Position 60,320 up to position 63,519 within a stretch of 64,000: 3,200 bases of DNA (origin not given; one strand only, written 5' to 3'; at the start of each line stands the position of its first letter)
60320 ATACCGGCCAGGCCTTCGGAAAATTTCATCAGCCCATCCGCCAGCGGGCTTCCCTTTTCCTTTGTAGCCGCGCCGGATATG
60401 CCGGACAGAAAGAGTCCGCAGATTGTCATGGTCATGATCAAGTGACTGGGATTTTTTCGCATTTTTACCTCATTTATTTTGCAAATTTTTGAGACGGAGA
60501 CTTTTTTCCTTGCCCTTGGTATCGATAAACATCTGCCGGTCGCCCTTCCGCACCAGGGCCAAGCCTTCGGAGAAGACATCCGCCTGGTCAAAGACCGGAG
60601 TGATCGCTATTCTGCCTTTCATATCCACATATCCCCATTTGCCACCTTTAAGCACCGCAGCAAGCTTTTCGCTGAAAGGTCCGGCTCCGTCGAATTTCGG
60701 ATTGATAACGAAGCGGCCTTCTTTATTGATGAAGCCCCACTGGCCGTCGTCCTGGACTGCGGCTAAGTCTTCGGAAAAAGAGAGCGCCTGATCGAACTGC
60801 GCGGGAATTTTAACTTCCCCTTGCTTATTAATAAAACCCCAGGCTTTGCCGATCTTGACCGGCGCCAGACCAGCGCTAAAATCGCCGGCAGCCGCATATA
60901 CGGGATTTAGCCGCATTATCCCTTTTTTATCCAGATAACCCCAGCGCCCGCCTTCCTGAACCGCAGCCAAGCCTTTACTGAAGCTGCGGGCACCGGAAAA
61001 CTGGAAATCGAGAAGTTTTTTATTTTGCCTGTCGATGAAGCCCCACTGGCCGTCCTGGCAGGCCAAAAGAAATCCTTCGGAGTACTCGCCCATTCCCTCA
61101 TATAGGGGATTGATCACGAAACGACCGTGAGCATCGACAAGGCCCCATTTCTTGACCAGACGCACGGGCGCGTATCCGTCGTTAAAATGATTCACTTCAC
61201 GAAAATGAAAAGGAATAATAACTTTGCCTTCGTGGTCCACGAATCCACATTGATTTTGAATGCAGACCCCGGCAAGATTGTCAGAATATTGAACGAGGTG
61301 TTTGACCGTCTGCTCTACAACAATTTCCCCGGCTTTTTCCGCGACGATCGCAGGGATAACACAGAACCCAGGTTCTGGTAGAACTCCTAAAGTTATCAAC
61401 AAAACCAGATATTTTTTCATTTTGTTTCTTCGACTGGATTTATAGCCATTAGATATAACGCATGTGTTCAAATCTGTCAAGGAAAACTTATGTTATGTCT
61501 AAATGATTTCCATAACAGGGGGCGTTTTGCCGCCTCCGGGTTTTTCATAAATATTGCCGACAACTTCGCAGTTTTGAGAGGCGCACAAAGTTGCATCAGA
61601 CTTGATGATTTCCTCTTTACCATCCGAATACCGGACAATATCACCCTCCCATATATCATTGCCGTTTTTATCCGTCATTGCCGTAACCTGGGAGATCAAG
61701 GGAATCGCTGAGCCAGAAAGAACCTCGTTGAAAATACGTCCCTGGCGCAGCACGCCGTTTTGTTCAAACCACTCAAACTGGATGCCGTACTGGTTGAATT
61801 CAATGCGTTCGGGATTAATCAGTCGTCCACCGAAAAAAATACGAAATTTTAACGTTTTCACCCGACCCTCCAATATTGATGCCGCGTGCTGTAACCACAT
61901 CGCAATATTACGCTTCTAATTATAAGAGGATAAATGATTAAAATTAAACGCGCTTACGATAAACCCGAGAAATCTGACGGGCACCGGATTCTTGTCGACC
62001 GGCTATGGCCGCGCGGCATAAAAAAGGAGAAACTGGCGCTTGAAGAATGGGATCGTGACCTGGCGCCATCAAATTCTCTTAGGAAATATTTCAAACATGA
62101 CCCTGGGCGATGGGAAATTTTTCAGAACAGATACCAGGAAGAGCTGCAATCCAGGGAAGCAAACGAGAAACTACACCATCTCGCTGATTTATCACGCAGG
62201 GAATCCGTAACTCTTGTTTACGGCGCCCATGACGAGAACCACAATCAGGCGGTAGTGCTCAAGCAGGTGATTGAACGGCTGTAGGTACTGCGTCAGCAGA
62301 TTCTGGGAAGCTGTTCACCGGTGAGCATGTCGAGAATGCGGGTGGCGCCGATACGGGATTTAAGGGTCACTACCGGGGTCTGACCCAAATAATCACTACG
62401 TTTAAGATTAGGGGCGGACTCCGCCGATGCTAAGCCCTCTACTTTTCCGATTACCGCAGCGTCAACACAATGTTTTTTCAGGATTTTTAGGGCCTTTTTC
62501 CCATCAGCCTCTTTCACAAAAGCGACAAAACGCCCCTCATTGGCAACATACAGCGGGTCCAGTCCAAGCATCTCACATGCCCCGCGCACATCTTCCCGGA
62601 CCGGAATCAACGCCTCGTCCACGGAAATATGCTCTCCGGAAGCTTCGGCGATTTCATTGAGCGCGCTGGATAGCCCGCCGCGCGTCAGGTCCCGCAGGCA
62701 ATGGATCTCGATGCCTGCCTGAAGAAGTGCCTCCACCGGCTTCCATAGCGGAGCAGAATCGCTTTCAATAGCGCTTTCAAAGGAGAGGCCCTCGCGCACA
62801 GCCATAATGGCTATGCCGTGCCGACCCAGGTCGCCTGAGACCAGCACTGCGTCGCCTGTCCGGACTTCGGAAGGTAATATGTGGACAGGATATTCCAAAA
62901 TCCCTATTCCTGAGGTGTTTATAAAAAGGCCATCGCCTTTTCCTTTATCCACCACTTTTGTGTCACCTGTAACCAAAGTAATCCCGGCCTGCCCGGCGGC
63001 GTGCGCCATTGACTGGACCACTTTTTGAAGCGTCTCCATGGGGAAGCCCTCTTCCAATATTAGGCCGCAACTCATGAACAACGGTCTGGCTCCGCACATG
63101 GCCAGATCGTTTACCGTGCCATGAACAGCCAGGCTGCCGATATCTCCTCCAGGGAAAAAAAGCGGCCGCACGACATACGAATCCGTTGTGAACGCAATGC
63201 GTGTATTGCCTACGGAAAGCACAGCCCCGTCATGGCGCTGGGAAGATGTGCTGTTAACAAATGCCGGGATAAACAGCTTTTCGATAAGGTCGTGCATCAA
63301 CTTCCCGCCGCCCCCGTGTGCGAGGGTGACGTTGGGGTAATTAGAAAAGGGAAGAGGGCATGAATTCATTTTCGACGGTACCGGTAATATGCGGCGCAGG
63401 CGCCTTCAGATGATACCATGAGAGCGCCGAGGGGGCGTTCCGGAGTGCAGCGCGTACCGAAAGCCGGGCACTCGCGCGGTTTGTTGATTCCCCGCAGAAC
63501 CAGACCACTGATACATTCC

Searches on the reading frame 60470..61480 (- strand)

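Call 10: search_protein_families(library=pfam, proteins=[window:60470-61480:-], max_evalue=0.001)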
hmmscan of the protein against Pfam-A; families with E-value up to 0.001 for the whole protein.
window:60470-61480:- (336 aa): 1 family
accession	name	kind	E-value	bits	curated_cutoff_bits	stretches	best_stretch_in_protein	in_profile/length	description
PF14903.11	WG_beta_rep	-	9.3e-83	272.3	25.6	7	248-282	1-35/35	WG containing repeat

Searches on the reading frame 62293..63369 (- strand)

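Call 10: search_protein_families(library=pfam, proteins=[window:62293-63369:-], max_evalue=0.001)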
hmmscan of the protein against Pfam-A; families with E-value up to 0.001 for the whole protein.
window:62293-63369:- (358 aa): 2 families
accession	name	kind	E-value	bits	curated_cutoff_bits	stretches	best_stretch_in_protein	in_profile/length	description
PF02769.27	AIRS_C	-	4.4e-28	98.9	23.1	1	171-312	2-147/156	AIR synthase related protein, C-terminal domain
PF00586.29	AIRS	-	1.7e-25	90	24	1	46-157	2-111/112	AIR synthase related protein, N-terminal domain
